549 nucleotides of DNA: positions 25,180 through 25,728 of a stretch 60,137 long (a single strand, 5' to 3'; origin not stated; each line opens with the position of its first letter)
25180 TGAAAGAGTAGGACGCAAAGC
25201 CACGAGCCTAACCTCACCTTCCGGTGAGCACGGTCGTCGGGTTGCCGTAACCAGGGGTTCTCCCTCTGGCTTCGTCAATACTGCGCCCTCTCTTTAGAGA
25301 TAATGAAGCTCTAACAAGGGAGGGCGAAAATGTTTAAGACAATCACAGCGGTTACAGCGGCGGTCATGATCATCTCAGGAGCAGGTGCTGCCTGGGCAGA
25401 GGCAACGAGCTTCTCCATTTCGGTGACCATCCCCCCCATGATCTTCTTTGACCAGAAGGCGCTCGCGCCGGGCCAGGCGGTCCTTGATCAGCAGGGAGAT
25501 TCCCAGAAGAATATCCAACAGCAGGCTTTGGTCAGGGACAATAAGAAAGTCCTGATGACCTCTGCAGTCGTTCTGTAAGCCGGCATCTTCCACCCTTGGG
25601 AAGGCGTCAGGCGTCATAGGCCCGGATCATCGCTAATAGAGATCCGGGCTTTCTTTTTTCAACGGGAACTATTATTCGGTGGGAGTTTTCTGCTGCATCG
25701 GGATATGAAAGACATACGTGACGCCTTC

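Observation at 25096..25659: c-di-GMP riboswitch controls a mini-protein that is essentially signal peptide + pilin donor strand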

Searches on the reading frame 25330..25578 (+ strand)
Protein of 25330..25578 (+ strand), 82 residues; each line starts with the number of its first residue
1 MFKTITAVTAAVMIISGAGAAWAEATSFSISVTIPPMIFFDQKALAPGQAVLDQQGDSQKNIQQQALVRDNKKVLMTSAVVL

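Call 4: search_protein_families(library=pfam, proteins=[window:25330-25578:+], max_evalue=1)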
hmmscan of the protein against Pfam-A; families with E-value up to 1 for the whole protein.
window:25330-25578:+ (82 aa): 0 families

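Call 7: find_homologous_proteins(query=window:25330-25575:+, max_evalue=0.01)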
Query window:25330-25575:+ (82 aa): 1 proteins with E <= 0.01 among 1 candidates.
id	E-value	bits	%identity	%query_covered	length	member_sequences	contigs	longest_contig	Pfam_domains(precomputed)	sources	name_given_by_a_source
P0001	2.6e-43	162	100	100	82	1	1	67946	-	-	-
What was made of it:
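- Tried and rejected: Single-sequence, word-indexed search with the mini-protein found only itself (call 7).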

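Call 10: search_protein_families(library=ncbifam, proteins=[window:25330-25578:+], max_evalue=0.1)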
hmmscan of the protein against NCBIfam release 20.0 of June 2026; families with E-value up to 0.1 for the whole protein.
window:25330-25578:+ (82 aa): 1 family
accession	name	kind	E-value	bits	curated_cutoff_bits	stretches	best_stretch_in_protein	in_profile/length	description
NF051471.1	cytcCgr1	equivalog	0.02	14.5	340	1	5-64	11-72/204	cytochrome c-type protein Cgr1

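Call 17: search_protein_representatives(protein=window:25330-25575:+)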
Query: 82 residues. Proteins with E-value up to 0.001 (for the whole library): 5; up to 1e-10: 1; up to 1e-30: 1. The best 5 are listed.
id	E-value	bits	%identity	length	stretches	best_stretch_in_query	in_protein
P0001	8.1e-44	162.0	100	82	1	1-82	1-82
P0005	7.2e-08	48.5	32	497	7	14-53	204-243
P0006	4.6e-04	36.5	32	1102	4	12-51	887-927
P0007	5.8e-04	36.1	39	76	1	3-82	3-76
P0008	6.7e-04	36.0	35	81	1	3-82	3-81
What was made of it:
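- Tried and rejected: Exhaustive phmmer was needed to find the first two homologs (call 17).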

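Call 21: find_encoding_contigs(protein=P0007, flank=10000)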
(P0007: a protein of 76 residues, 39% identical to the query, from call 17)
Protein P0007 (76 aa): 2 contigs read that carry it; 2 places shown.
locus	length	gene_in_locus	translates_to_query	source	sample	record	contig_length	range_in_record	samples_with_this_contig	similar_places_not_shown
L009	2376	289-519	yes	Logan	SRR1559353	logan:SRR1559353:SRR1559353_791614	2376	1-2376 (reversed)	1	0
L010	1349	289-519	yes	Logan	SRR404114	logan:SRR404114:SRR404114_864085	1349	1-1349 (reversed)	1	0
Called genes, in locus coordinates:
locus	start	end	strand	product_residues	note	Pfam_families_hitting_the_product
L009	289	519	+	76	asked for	-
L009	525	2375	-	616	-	?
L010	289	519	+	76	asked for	-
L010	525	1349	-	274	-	?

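Call 22: find_encoding_contigs(protein=P0008, flank=10000)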
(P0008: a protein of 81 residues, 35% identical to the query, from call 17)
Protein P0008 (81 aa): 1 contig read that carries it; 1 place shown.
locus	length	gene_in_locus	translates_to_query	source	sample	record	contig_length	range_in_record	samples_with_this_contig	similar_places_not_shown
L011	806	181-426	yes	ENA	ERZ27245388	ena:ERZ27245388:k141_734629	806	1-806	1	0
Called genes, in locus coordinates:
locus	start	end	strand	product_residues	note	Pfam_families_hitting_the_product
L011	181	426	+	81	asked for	-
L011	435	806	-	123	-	?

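Call 28: find_homologous_proteins(query=A2, max_evalue=0.01)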
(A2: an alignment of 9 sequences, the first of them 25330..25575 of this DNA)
Query A2 (9 sequences) (82 aa, profile of the alignment): 94 proteins with E <= 0.01 among 1162 candidates.
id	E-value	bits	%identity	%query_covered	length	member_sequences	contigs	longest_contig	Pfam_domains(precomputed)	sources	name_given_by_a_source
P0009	6.5e-27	111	28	78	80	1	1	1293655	-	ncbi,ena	-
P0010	5.0e-26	108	37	72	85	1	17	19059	-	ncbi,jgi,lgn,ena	-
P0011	9.4e-25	104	35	73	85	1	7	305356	-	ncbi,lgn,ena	-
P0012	3.3e-24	102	33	98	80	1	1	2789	-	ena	-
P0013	6.9e-24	101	26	99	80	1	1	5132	-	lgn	-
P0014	7.0e-24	101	33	78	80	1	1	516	-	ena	-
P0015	1.7e-23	100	33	78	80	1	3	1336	-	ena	-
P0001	2.7e-23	100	100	100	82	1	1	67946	-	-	-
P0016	2.8e-23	99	28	78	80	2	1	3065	-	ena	-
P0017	3.3e-23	99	25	99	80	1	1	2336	-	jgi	jgi:hypothetical protein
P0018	4.7e-23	99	25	99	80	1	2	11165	-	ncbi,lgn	-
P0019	5.4e-23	99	30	99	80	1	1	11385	-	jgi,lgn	-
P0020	1.2e-22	97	29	72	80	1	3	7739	-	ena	-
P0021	1.3e-22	97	33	78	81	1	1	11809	-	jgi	jgi:hypothetical protein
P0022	1.5e-22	97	28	78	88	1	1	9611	-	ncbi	-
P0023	5.4e-22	95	31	78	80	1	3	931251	-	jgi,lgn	jgi:hypothetical protein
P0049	3.9e-19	86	25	72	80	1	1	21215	-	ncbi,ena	-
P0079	8.7e-16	75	-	-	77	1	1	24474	-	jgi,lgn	-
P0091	8.4e-12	63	24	99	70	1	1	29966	-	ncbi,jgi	-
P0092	9.4e-12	63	50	24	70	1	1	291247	-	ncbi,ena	-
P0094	7.0e-11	60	22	99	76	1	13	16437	-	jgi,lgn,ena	-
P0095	1.1e-10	59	37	73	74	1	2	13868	-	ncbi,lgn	-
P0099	7.3e-9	53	-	-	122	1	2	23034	-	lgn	-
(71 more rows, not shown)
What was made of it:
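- Family and synteny: 94 proteins (call 28).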

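Call 30: find_encoding_contigs(protein=P0023, flank=9000, max_places=1)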
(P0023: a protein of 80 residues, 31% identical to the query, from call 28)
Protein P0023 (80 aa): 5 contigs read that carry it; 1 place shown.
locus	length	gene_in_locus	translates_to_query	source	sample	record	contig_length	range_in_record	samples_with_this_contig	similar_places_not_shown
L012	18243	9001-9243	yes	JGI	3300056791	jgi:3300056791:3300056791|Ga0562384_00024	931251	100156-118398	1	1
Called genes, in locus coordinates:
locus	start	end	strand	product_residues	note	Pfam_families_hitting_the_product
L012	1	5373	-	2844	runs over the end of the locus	PF13632:Glyco_trans_2_3 (faint), PF10091:Glycoamylase, PF06165:GH94_b-supersand, PF17167:Glyco_hydro_94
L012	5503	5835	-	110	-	-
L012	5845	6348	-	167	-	PF00210:Ferritin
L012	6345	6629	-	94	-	PF04226:Transgly_assoc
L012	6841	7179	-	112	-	-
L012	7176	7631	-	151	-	PF04120:Iron_permease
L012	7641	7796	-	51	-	-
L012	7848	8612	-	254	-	PF04972:BON, PF21937:Yop-YscD_ppl_2nd (faint), PF04972:BON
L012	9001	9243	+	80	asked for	-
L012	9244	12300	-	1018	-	PF13629:T2SS-T3SS_pil_N (weak), PF17210:SdrD_B (faint)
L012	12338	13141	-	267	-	-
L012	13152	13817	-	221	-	-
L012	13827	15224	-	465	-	-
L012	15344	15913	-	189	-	-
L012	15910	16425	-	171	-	-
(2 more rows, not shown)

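Call 31: find_encoding_contigs(protein=P0092, flank=9000, max_places=1)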
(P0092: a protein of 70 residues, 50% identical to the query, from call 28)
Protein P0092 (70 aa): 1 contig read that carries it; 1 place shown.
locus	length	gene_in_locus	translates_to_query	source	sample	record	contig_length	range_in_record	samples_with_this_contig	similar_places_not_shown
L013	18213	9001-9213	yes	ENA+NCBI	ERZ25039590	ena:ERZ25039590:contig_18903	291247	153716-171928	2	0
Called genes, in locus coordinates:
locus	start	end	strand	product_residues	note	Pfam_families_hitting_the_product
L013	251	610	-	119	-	PF21176:RecR_HhH, PF02132:RecR_ZnF, PF13662:Toprim_4 (weak)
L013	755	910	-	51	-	-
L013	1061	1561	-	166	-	PF21694:DNA_pol3_delta_C (faint), PF12169:DNA_pol3_gamma3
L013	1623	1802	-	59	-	PF13177:DNA_pol3_delta2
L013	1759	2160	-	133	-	PF05496:RuvB_N (faint), PF13177:DNA_pol3_delta2, PF00004:AAA (weak)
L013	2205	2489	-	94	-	PF08338:DUF1731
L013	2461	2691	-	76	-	-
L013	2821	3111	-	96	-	PF01370:Epimerase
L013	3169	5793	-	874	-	-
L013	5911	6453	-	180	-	-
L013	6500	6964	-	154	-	PF00575:S1, PF23459:S1_RRP5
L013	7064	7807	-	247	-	PF16921:Tex_YqgF, PF14639:YqgF (weak), PF14635:HHH_7, PF12836:HHH_3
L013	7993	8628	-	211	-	PF22706:Tex_central_region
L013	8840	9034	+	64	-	-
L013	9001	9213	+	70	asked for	-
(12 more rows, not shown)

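Call 32: find_encoding_contigs(protein=P0099, flank=9000, max_places=1)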
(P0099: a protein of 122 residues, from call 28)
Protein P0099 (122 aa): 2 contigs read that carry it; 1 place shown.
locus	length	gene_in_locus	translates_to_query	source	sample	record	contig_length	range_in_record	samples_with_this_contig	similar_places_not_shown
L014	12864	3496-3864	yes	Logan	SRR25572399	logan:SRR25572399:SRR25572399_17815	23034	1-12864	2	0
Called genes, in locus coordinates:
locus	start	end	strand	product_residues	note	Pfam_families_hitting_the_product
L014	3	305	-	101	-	?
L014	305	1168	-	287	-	PF01370:Epimerase, PF08338:DUF1731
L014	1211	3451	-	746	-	PF09371:Tex_N, PF22706:Tex_central_region, PF16921:Tex_YqgF, PF14635:HHH_7, PF12836:HHH_3, PF17674:HHH_9, PF00575:S1, PF23459:S1_RRP5, +1 more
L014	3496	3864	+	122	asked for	-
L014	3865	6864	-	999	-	PF17210:SdrD_B (weak)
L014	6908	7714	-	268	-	-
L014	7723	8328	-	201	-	-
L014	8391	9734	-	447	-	-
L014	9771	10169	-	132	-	-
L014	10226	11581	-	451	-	PF00437:T2SSE, PF27713:UCP018868 (faint)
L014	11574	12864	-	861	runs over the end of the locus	PF00675:Peptidase_M16, PF05193:Peptidase_M16_C, PF00675:Peptidase_M16, PF05193:Peptidase_M16_C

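Call 33: find_encoding_contigs(protein=P0095, flank=9000, max_places=1)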
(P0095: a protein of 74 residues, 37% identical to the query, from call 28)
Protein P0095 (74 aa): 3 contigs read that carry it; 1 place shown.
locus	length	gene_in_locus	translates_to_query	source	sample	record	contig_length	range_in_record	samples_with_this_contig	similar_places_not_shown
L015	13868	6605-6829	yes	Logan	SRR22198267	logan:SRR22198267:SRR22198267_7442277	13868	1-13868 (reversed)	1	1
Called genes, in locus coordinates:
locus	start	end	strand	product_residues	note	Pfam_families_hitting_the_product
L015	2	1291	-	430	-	?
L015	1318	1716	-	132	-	-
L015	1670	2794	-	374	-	PF03743:TrbI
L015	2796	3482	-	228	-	-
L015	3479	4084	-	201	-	PF05309:TraE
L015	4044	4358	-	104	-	PF07178:TraL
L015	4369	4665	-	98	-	-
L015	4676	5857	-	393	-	-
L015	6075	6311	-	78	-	PF11154:DUF2934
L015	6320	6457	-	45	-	-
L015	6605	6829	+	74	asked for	-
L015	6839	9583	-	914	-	PF17210:SdrD_B (faint)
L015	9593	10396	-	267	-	-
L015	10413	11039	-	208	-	-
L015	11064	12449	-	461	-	-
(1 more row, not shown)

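Call 50: predict_structure(alignment_id=A4)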
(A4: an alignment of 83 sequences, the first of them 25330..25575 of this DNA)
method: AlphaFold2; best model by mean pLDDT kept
length: 82 residues; sequences in the alignment: 83
mean_pLDDT: 65.5   pTM: 0.30
mean pLDDT of the five models: 65.5, 65.0, 64.8, 64.2, 63.0
residues with pLDDT >= 90: 9; 70-90: 17; 50-70: 45; < 50: 11
segments of 3 or more residues with pLDDT < 50: 55-59
pLDDT, mean of each block of 10 residues (from residue 1): 89 82 66 57 52 47 66 67 55
secondary structure, 60 per line:
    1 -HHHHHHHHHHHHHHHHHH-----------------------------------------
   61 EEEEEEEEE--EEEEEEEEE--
elements in order: H2-19 E61-69 E72-80
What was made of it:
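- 25330..25398 (+): signal peptide (23 aa, ...AGAAWA|E). Helix 2-19 in the AF2 model (call 50).
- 25504..25575 (+): conserved C-terminal beta-hairpin (family consensus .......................; window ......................). AF2 strands 61-69 and 72-80 (call 50).
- On Pilus chain-terminator subunits (FimI / PapH type): AF2 shows no domain, only a hairpin (call 50).
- Structure: AF2 gives the mini-protein no fold of its own apart from a C-terminal hairpin (call 50).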

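Call 63: find_encoding_contigs(protein=P0049, flank=7000, max_places=1)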
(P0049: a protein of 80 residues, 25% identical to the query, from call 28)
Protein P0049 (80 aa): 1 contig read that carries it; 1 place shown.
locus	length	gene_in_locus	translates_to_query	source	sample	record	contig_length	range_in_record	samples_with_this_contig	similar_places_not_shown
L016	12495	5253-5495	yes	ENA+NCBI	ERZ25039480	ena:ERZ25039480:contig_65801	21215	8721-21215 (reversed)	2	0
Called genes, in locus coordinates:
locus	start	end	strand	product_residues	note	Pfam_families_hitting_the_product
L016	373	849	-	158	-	PF02132:RecR_ZnF, PF01751:Toprim, PF13662:Toprim_4, PF21175:RecR_C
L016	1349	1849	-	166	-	PF12169:DNA_pol3_gamma3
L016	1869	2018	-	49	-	PF21960:RCF1-5-like_lid, PF22608:DNAX_ATPase_lid, PF25361:AAA_lid_RFC1 (weak)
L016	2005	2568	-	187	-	PF06068:TIP49 (faint), PF05496:RuvB_N (weak), PF13177:DNA_pol3_delta2, PF00004:AAA, PF07728:AAA_5 (faint), PF13401:AAA_22 (weak)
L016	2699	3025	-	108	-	PF00575:S1, PF23459:S1_RRP5 (weak)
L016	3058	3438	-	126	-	PF12836:HHH_3, PF17674:HHH_9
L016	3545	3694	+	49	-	-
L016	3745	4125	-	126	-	-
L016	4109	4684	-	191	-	PF22706:Tex_central_region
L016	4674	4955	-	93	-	PF09371:Tex_N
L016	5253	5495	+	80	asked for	-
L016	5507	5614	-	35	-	-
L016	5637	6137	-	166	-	PF17210:SdrD_B (faint)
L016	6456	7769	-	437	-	-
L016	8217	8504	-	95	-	-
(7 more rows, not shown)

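Call 64: find_encoding_contigs(protein=P0079, flank=7000, max_places=1)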
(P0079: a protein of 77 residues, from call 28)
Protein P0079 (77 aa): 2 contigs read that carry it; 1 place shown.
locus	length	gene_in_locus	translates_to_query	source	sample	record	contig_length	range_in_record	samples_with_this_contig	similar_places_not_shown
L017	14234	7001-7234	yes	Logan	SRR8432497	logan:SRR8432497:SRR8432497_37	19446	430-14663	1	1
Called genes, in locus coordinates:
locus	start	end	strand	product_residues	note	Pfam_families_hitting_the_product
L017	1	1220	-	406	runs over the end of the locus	PF00232:Glyco_hydro_1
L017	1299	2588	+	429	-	PF01943:Polysacc_synt, PF13440:Polysacc_synt_3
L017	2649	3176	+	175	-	-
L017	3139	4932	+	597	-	-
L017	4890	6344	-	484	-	PF00224:PK, PF02887:PK_C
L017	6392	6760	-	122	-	-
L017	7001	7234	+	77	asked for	-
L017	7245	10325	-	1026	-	-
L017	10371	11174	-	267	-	-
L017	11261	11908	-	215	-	-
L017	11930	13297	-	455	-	-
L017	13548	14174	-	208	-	-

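Call 65: find_encoding_contigs(protein=P0091, flank=7000, max_places=1)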
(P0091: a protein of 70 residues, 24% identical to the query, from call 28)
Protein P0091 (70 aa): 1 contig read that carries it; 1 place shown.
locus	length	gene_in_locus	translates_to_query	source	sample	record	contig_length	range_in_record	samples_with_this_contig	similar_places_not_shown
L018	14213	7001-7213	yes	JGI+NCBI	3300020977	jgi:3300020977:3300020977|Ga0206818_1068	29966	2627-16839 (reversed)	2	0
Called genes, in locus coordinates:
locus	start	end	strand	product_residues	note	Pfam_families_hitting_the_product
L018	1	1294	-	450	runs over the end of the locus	PF13439:Glyco_transf_4, PF13579:Glyco_trans_4_4, PF00534:Glycos_transf_1, PF13692:Glyco_trans_1_4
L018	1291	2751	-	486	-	PF00550:PP-binding (faint), PF01553:Acyltransferase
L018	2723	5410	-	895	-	PF04138:GtrA_DPMS_TM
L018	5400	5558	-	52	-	-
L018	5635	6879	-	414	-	PF01734:Patatin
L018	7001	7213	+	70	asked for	-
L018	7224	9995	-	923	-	PF17210:SdrD_B (faint)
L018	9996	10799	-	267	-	-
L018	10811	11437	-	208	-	-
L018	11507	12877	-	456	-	-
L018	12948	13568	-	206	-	PF00072:Response_reg, PF00196:GerE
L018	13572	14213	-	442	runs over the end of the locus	PF00989:PAS, PF13188:PAS_8 (weak), PF13426:PAS_9, PF08447:PAS_3, PF00512:HisKA, PF02518:HATPase_c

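Call 66: find_encoding_contigs(protein=P0094, flank=7000, max_places=1)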
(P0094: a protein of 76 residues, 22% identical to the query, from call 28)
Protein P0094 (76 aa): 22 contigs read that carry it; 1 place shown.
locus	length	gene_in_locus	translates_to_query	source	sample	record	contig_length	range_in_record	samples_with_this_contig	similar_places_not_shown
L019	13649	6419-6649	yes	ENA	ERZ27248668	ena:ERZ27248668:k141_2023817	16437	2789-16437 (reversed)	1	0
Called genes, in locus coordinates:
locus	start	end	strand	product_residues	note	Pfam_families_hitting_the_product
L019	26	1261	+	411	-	PF01609:DDE_Tnp_1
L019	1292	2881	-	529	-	PF05496:RuvB_N (weak), PF13177:DNA_pol3_delta2, PF00004:AAA, PF13401:AAA_22 (faint), PF22608:DNAX_ATPase_lid, PF21960:RCF1-5-like_lid (faint), PF12169:DNA_pol3_gamma3, PF20964:DnaX_C (weak)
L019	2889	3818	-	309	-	PF01370:Epimerase, PF08338:DUF1731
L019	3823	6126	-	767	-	PF09371:Tex_N, PF22706:Tex_central_region, PF16921:Tex_YqgF, PF14635:HHH_7, PF12836:HHH_3, PF17674:HHH_9, PF00575:S1, PF23459:S1_RRP5, +1 more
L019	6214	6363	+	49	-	-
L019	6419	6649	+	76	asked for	-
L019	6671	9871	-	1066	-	-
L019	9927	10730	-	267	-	-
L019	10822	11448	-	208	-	-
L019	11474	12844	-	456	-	-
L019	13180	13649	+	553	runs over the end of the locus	PF02463:SMC_N, PF13175:AAA_15, PF13476:AAA_23, PF13555:AAA_29 (weak)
